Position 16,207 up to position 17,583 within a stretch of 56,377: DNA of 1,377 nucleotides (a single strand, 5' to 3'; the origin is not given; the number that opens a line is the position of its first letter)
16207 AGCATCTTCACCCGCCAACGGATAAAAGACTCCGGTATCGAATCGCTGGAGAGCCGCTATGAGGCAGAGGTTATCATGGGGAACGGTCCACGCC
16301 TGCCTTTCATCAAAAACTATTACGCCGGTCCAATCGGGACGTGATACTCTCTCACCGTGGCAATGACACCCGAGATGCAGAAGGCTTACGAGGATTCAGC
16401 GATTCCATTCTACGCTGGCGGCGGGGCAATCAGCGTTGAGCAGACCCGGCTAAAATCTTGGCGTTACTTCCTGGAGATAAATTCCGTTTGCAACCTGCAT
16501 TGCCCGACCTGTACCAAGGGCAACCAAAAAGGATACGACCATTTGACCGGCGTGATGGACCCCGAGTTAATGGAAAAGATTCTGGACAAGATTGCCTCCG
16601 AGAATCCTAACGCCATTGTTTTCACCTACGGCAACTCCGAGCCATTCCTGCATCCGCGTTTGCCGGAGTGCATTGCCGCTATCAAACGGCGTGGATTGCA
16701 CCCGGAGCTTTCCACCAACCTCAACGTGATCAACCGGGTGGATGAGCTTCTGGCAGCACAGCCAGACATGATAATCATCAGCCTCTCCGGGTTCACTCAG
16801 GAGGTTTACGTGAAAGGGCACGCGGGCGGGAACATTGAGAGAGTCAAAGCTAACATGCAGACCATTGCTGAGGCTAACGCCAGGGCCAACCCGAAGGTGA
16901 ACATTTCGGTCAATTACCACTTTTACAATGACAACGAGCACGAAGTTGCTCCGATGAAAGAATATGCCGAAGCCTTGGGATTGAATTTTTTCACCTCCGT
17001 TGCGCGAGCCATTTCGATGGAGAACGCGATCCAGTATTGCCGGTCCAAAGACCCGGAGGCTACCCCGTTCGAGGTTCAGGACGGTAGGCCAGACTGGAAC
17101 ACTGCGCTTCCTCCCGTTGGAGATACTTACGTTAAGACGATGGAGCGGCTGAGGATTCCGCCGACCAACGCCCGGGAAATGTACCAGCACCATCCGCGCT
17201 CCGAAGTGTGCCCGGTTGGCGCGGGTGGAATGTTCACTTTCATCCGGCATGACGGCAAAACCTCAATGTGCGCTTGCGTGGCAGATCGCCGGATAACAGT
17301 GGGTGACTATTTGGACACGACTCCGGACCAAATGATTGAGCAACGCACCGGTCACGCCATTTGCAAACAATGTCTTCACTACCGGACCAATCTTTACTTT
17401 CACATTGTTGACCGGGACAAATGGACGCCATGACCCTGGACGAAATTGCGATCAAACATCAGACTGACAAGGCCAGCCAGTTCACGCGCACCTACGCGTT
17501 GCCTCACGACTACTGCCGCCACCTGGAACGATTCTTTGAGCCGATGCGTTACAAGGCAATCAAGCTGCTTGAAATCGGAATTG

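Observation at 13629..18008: Translationally coupled enzyme operon: two paralogous unknown enzymes, a third unknown enzyme, a radical SAM/SPASM-like protein and a SAM methyltransferase, between the XRE switch and the head genes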

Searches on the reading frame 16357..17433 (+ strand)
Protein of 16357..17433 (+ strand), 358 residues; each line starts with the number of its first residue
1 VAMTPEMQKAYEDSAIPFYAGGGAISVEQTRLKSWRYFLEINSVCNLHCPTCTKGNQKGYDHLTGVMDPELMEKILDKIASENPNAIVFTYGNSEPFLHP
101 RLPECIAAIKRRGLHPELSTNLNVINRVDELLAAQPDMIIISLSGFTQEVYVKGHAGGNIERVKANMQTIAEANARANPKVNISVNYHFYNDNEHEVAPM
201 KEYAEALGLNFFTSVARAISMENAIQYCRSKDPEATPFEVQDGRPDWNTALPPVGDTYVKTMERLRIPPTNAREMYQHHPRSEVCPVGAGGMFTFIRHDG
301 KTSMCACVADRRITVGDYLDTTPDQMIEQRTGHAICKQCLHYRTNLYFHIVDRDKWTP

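Call 3: search_protein_families(library=pfam, proteins=[window:16357-17433:+], max_evalue=0.1)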
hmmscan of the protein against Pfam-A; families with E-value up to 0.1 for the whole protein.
window:16357-17433:+ (358 aa): 1 family
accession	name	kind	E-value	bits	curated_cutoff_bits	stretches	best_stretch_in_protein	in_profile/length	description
PF04055.27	Radical_SAM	-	1.2e-10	42.3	29.5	1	41-194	3-158/166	Radical SAM superfamily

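Call 4: search_protein_families(library=phrogs, proteins=[window:16357-17433:+], max_evalue=0.01)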
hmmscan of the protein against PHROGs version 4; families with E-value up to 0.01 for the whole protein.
window:16357-17433:+ (358 aa): 2 families
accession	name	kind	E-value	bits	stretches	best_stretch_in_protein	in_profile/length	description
phrog_21308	-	other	1.8e-14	53.8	1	38-200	416-579/735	radical SAM domain-containing protein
phrog_2076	-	moron, auxiliary metabolic gene and host takeover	0.0053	17.3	1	45-215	41-215/247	QueE-like radical SAM domain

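Call 5: search_protein_families(library=ncbifam, proteins=[window:16357-17433:+], max_evalue=0.1)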
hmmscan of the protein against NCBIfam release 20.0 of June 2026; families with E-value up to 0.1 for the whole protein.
window:16357-17433:+ (358 aa): 32 families (the best 25 are shown)
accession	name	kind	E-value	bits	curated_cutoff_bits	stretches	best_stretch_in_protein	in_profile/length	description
TIGR04317.1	W_rSAM_matur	equivalog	1.7e-20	73.5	380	1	37-210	6-177/349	tungsten cofactor oxidoreductase radical SAM maturase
TIGR04311.1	rSAM_Geo_metal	subfamily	6.3e-16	58.4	400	1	36-213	4-183/423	radical SAM/SPASM family putative metalloenzyme maturase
TIGR02666.1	moaA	equivalog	1.7e-10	40.4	284.05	1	41-208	16-184/336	GTP 3',8-cyclase MoaA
NF045574.1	sacti_mat_StsB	exception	5e-10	38.8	625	1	25-205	88-257/466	StsB family radical SAM/SPASM domain sactipeptide maturase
TIGR04133.1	rSAM_w_lipo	hypoth_equivalog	6.3e-08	31.9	425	1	36-173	25-163/350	TIGR04133 family radical SAM/SPASM protein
TIGR04426.1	rSAM_desII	equivalog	6.6e-08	31.7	450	1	44-189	123-271/468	dTDP-4-amino-4,6-dideoxy-D-glucose ammonia-lyase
NF001199.0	PRK00164.2-1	equivalog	8.3e-08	31.7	231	1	39-205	16-176/308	GTP 3',8-cyclase MoaA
TIGR04321.1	spiroSPASM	subfamily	8.9e-08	31.2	250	1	38-204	234-405/510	spiro-SPASM protein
NF038283.1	viperin_w_prok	equivalog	1.1e-06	28.1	180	1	41-193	8-170/281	viperin family antiviral radical SAM protein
TIGR02668.1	moaA_archaeal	equivalog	1.6e-06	27.3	325.25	1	39-206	14-175/303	GTP 3',8-cyclase MoaA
TIGR02495.1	NrdG2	equivalog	1.3e-05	24.6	131.15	1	45-174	26-154/193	anaerobic ribonucleoside-triphosphate reductase activating protein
TIGR03470.1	HpnH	equivalog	3.4e-05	23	225.05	1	39-225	32-207/318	adenosyl-hopene transferase HpnH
TIGR04251.1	SCM_rSAM_ScmF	equivalog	3.8e-05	23.3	400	1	41-208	10-173/353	SynChlorMet cassette radical SAM/SPASM protein ScmF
NF038332.1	rSAM_rare_HxsC4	exception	6.2e-05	22.3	500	1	33-150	12-129/335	radical SAM protein HxsC4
TIGR02109.1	PQQ_syn_pqqE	equivalog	9.3e-05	21.5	381.35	1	38-207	10-172/358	pyrroloquinoline quinone biosynthesis protein PqqE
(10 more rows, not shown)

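Call 9: search_solved_structures(query=window:16357-17433:+, max_evalue=0.01)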
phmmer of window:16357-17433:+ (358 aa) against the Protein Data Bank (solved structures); distinct sequences matched with E-value up to 0.01: 3.
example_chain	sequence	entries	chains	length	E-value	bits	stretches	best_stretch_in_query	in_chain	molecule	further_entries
7tol_A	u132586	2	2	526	3.7e-05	26.1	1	39-164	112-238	glycerol dibiphytanyl glycerol tetraether - macrocyclic archaeol synthase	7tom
8hzv_A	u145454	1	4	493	0.00015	24.2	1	42-187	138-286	Radical S-Adenosyl-L-methionine Enzyme DesII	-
8hzy_A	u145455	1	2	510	0.00016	24.1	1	42-187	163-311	DesII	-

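Call 41: find_homologous_proteins(query=window:16357-17433:+, max_evalue=0.001)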
Query window:16357-17433:+ (358 aa): 628 proteins with E <= 0.001 among 1977 candidates; the best 120 are listed.
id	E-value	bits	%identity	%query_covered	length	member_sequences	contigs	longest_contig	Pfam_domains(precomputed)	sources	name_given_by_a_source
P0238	3.9e-248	840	100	99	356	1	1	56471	PF04055.28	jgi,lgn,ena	-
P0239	1.4e-247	838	100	99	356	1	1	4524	PF04055.28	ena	-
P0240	3.5e-211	719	84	99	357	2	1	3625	PF04055.28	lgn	-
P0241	9.8e-210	714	83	99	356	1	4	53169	PF04055.28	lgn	-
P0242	1.7e-209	713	83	100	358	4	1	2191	PF04055.28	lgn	-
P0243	3.8e-205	699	80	100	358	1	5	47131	PF04055.28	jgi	jgi:MoaA/NifB/PqqE/SkfB family radical SAM enzyme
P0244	1.3e-204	697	81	100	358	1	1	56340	PF04055.28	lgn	-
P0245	6.6e-204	695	79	100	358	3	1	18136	PF04055.28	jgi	jgi:MoaA/NifB/PqqE/SkfB family radical SAM enzyme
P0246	8.6e-202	688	82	98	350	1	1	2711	PF04055.28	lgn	-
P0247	1.3e-200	684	79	99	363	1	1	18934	PF04055.28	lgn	-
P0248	1.9e-199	680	80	99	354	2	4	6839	PF04055.28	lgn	-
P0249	1.1e-195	668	78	99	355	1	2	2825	PF04055.28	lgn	-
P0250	6.7e-195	665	78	100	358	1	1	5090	PF04055.28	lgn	-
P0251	2.4e-194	663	79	98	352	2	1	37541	PF04055.28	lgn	-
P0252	7.7e-194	662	78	99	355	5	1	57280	PF04055.28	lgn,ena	-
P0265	4.4e-188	643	76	99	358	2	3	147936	PF04055.28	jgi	jgi:MoaA/NifB/PqqE/SkfB family radical SAM enzyme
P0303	1.1e-181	622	75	99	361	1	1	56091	PF04055.28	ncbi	-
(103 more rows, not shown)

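Call 42: find_encoding_contigs(protein=P0265, flank=10000, max_places=3)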
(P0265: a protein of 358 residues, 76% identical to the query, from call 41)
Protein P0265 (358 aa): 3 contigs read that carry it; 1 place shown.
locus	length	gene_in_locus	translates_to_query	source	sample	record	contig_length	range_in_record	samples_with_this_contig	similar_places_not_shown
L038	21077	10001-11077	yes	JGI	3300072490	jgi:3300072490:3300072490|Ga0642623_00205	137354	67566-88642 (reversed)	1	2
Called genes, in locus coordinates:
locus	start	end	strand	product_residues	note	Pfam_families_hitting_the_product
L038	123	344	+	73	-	-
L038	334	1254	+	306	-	-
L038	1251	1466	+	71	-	-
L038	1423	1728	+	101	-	-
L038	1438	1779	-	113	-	-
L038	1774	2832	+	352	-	-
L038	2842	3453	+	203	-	PF18894:PhageMetallopep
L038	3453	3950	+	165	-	-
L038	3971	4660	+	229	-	-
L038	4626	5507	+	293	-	-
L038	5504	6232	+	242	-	PF05711:TylF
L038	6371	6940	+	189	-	PF03162:Y_phosphatase2 (weak), PF22741:PTP-NADK, PF22785:Tc-R-P (weak)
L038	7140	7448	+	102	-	-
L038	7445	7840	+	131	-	-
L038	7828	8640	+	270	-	PF01370:Epimerase, PF04321:RmlD_sub_bind, PF16363:GDP_Man_Dehyd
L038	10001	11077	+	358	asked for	PF04055:Radical_SAM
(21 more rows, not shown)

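Call 51: find_related_loci(query=A6, collection=genome_contigs, flank=10000)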
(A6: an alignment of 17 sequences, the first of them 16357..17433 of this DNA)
Query A6 (358 aa) in genome_contigs; peptide patterns used: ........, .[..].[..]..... (x = any residue, [..] = any of these).
63 stretches matched a pattern; 8 encode a relative of the query (tblastn E <= 1e-3); 8 distinct loci.
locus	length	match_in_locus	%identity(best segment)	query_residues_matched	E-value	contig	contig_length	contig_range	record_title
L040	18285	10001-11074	46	7-356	1e-107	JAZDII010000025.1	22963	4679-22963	MAG: bacterium isolate MEGAHIT-group-0.390 k141_10917312, whole genome shotgun sequence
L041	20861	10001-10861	32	35-340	2e-42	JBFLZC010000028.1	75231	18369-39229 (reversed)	MAG: Thermodesulfobacteriota bacterium isolate MAG101 MAG101_28, whole genome shotgun sequence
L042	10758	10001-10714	35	14-252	5e-40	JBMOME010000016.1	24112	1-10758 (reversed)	MAG: Thermodesulfobacteriota bacterium isolate Betzabe_MAG042 MAG042_16, whole genome shotgun sequence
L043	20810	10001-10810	26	38-339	3e-26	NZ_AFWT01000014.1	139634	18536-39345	Thiorhodococcus drewsii AZ1 ctg198, whole genome shotgun sequence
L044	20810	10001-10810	25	38-339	5e-25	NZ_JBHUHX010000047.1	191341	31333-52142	Thiorhodococcus fuscus strain KCTC 5701 platanus_K_17_124_47, whole genome shotgun sequence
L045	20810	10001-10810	26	38-339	1e-23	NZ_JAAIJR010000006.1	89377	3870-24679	Thiorhodococcus mannitoliphagus strain DSM 18266 NODE_6_length_89377_cov_26.966, whole genome shotgun sequence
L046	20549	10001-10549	28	27-209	2e-18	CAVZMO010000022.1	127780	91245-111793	MAG: Thermodesulfovibrionales bacterium isolate MFD04408.bin.2.178 genome assembly, contig: contig_27823, whole genome s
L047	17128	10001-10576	24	23-211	3e-8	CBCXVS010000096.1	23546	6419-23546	MAG: uncultured bacterium isolate DOM43_bin32 genome assembly, contig: DOM43_32_96, whole genome shotgun sequence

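Call 54: search_protein_families(library=pfam, proteins=[L041:6869-7768:+, L041:7832-9130:+, L041:9161-9937:+, L041:9989-11116:+, L041:11056-12228:+, L041:12173-13165:+, L041:13141-14400:+, L041:14488-15372:+, L041:16222-16944:+, L041:4722-5942:-], max_evalue=0.001)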
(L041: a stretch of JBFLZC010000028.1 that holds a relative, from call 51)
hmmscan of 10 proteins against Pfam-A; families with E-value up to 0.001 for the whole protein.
L041:6869-7768:+ (299 aa): 1 family
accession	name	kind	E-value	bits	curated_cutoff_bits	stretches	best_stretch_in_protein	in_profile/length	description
PF01061.29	ABC2_membrane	-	5.6e-17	62.4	26.9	1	49-259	3-210/211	ABC-2 type transporter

L041:7832-9130:+ (432 aa): 3 families
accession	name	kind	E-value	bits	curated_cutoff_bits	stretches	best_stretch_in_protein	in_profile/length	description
PF00005.33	ABC_tran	-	1.3e-22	81.3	25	1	62-193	1-135/137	ABC transporter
PF13304.12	AAA_21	-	3.8e-05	24.3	27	1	76-95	3-22/304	AAA domain, putative AbiEii toxin, Type IV TA system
PF14524.12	Wzt_C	-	5.8e-05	23.6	30.4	1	279-398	7-130/143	Wzt C-terminal domain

L041:9161-9937:+ (258 aa): 2 families
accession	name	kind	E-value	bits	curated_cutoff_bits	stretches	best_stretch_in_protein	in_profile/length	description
PF00483.29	NTP_transferase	-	1.3e-18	67.9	21.2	1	4-212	1-200/245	Nucleotidyl transferase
PF12804.13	NTP_transf_3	-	6.4e-10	39.9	27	1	5-59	1-50/160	MobA-like NTP transferase domain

L041:9989-11116:+ (375 aa): 1 family
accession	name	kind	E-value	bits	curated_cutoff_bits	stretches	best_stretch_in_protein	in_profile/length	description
PF04055.27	Radical_SAM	-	1.1e-07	32.6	29.5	1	13-143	5-139/166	Radical SAM superfamily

L041:11056-12228:+ (390 aa): 5 families
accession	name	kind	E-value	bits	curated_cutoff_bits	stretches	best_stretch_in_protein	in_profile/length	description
PF16363.11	GDP_Man_Dehyd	-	5.3e-35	121.9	27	1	43-356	1-329/332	GDP-mannose 4,6 dehydratase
PF01370.27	Epimerase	-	2.9e-31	109.2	20.9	1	42-280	1-229/240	NAD dependent epimerase/dehydratase family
PF02719.21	Polysacc_synt_2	-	3.2e-13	50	20.2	1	84-228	51-173/293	Polysaccharide biosynthesis protein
PF01073.25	3Beta_HSD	-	1.7e-07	31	22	1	44-197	2-157/280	3-beta hydroxysteroid dehydrogenase/isomerase family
PF04321.23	RmlD_sub_bind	-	0.00014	21.5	27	1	72-200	33-138/287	RmlD substrate binding domain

L041:12173-13165:+ (330 aa): 2 families
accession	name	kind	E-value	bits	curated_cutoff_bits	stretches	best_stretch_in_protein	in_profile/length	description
PF06990.17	Gal-3-0_sulfotr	-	2.5e-14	53.5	27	1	94-302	123-333/402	Galactose-3-O-sulfotransferase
PF03567.20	Sulfotransfer_2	-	0.00057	20.5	22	0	37-135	11-99/252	Sulfotransferase family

L041:13141-14400:+ (419 aa): 5 families
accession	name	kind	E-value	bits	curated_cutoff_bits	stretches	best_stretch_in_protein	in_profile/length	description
PF08484.17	Methyltransf_14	-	9.4e-69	230.7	23.5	1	255-414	1-160/160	C-methyltransferase C-terminal domain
PF08421.16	Methyltransf_13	-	1.7e-24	86.2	31.3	1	15-76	1-62/62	Putative zinc binding domain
PF13489.12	Methyltransf_23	-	4.1e-13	49.8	27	1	92-248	4-161/164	Methyltransferase domain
PF08242.18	Methyltransf_12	-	4.9e-05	24.4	30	1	114-205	2-98/98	Methyltransferase domain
PF08241.18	Methyltransf_11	-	0.00064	20.7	21.2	0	114-205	2-93/95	Methyltransferase domain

L041:14488-15372:+ (294 aa): 2 families
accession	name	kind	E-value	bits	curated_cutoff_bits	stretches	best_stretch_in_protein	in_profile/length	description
PF04055.27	Radical_SAM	-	1.7e-13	51.5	29.5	1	15-146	6-140/166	Radical SAM superfamily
PF13186.11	SPASM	-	3.5e-09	37.3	21.5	1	218-285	1-67/67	Iron-sulfur cluster-binding domain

L041:16222-16944:+ (240 aa): 6 families
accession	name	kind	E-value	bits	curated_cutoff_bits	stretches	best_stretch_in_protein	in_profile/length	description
PF08241.18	Methyltransf_11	-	1.5e-13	51.6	21.2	1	57-155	1-94/95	Methyltransferase domain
PF13649.12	Methyltransf_25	-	1.3e-12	48.7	27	1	56-152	1-97/97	Methyltransferase domain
PF08242.18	Methyltransf_12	-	5.8e-09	37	30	1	57-154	1-98/98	Methyltransferase domain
PF13489.12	Methyltransf_23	-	9e-09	35.7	27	1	48-211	18-148/164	Methyltransferase domain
PF13847.12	Methyltransf_31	-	1.7e-08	34.7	27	1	54-165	5-118/145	Methyltransferase domain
PF03141.22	Methyltransf_29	-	0.00089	18.4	23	0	43-155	108-216/506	Putative S-adenosyl-L-methionine-dependent methyltransferase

L041:4722-5942:- (406 aa): 9 families
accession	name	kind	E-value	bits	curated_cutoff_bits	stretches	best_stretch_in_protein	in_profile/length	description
PF00023.36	Ank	-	7.5e-62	202.2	21.1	4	114-146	1-33/33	Ankyrin repeat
PF12796.13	Ank_2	-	3e-60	201.2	27.3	4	312-402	1-88/90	Ankyrin repeats (3 copies)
PF13637.12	Ank_4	-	6.4e-50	166.5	22.7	6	346-393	2-49/50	Ankyrin repeats (many copies)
PF13606.12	Ank_3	-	3.3e-40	131.3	22.3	0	244-272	2-30/30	Ankyrin repeat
PF13857.12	Ank_5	-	1.3e-39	134.2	27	4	294-345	1-53/56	Ankyrin repeats (many copies)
PF23745.1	ANK_LRRK2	-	1.6e-13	51.1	27.5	0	286-363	42-115/130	LRRK2 ANK repeat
PF24521.3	Ank_KRIT1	-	3.7e-08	33.7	80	0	82-139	19-70/149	KRIT1 ankyrin-repeats domain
PF03720.21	UDPG_MGDP_dh_C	-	0.00036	21.3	30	0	254-279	17-42/103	UDP-glucose/GDP-mannose dehydrogenase family, UDP binding domain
PF25583.1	WCX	-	0.0009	20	23.9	0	225-275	12-61/76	WCX domain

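Call 55: search_protein_families(library=pfam, proteins=[L043:5956-7692:-, L043:7430-8593:-, L043:8673-9893:+, L043:9983-11011:+, L043:11051-11947:+, L043:12200-13522:+, L043:13607-15355:+, L043:15362-16459:+, L043:4328-5839:-, L043:11085-12158:+], max_evalue=0.001)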
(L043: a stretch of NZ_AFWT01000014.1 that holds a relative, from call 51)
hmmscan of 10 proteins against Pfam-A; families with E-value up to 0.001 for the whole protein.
L043:5956-7692:- (578 aa): 2 families
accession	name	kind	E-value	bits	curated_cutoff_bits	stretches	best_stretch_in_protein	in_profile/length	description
PF14401.11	RLAN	-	2.3e-51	173.8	25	1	111-261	1-148/150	RimK-like ATPgrasp N-terminal domain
PF08443.16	RimK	-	5.2e-10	39.7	21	1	372-453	3-84/188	RimK-like ATP-grasp domain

L043:7430-8593:- (387 aa): 6 families
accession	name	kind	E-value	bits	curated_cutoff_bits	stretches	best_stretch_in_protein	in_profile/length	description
PF11814.14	DUF3335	-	1.5e-87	292.9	25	1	173-377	1-205/206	Peptidase_C39 like family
PF00583.31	Acetyltransf_1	-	9.4e-15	55.3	20.7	1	33-139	7-116/116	Acetyltransferase (GNAT) family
PF13673.13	Acetyltransf_10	-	1.2e-09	38.7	23.6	1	35-162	10-128/128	Acetyltransferase (GNAT) domain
PF13508.13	Acetyltransf_7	-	4.8e-09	36.9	27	1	57-140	3-83/84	Acetyltransferase (GNAT) domain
PF13529.12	Peptidase_C39_2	-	1.7e-06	29.1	24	0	303-338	100-143/143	Peptidase_C39 like family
PF13302.13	Acetyltransf_3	-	0.00026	22.2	25.4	1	60-139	56-137/138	Acetyltransferase (GNAT) domain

L043:8673-9893:+ (406 aa): 3 families
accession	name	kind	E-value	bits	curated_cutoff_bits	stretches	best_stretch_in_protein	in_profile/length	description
PF01546.33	Peptidase_M20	-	9e-32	111.1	24.6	1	97-399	2-205/206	Peptidase family M20/M25/M40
PF07687.19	M20_dimer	-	8.8e-22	77.5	21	1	199-307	3-104/107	Peptidase dimerisation domain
PF04389.22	Peptidase_M28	-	7.8e-09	36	21.3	1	90-176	9-78/193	Peptidase family M28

L043:9983-11011:+ (342 aa): 1 family
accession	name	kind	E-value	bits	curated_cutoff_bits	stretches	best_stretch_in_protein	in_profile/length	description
PF04055.27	Radical_SAM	-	2.8e-10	41.1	29.5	1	11-143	4-139/166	Radical SAM superfamily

L043:11051-11947:+ (298 aa): 1 family
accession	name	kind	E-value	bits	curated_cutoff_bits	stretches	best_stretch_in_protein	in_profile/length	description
PF04228.19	Zn_peptidase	-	6.8e-124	413.5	23.2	1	1-293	1-290/290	Putative neutral zinc metallopeptidase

L043:12200-13522:+ (440 aa): 2 families
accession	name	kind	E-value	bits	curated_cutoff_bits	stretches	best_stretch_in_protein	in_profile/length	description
PF13433.12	Peripla_BP_5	-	2.5e-168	560.3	27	1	41-409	1-361/363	Periplasmic binding protein domain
PF13458.12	Peripla_BP_6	-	4.5e-72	244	31.7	1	40-389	1-343/343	Periplasmic binding protein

L043:13607-15355:+ (582 aa): 2 families
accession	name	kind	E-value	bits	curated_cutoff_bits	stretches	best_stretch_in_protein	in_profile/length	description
PF02653.21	BPD_transp_2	-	5.2e-44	150.8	26.8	1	293-563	2-267/269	Branched-chain amino acid transport system / permease component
PF13646.12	HEAT_2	-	1.7e-05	25.4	27.7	0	230-273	8-51/88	HEAT repeats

L043:15362-16459:+ (365 aa): 1 family
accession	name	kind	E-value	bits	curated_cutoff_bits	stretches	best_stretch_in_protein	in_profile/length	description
PF02653.21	BPD_transp_2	-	8.4e-42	143.6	26.8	1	50-346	3-268/269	Branched-chain amino acid transport system / permease component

L043:4328-5839:- (503 aa): 4 families
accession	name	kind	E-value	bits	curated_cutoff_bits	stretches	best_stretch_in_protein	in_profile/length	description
PF01189.24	Methyltr_RsmB-F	-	6e-48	163.6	27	1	115-321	2-198/199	16S rRNA methyltransferase RsmB/F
PF13649.12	Methyltransf_25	-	4.2e-05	24.6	27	1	125-196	1-70/97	Methyltransferase domain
PF13847.12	Methyltransf_31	-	0.00017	21.7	27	1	120-255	2-114/145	Methyltransferase domain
PF22458.1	RsmF-B_ferredox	-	0.00026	21.5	27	1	34-88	15-69/74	Methyltr_RsmF/B-like, ferredoxin-like domain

L043:11085-12158:+ (357 aa): 0 families
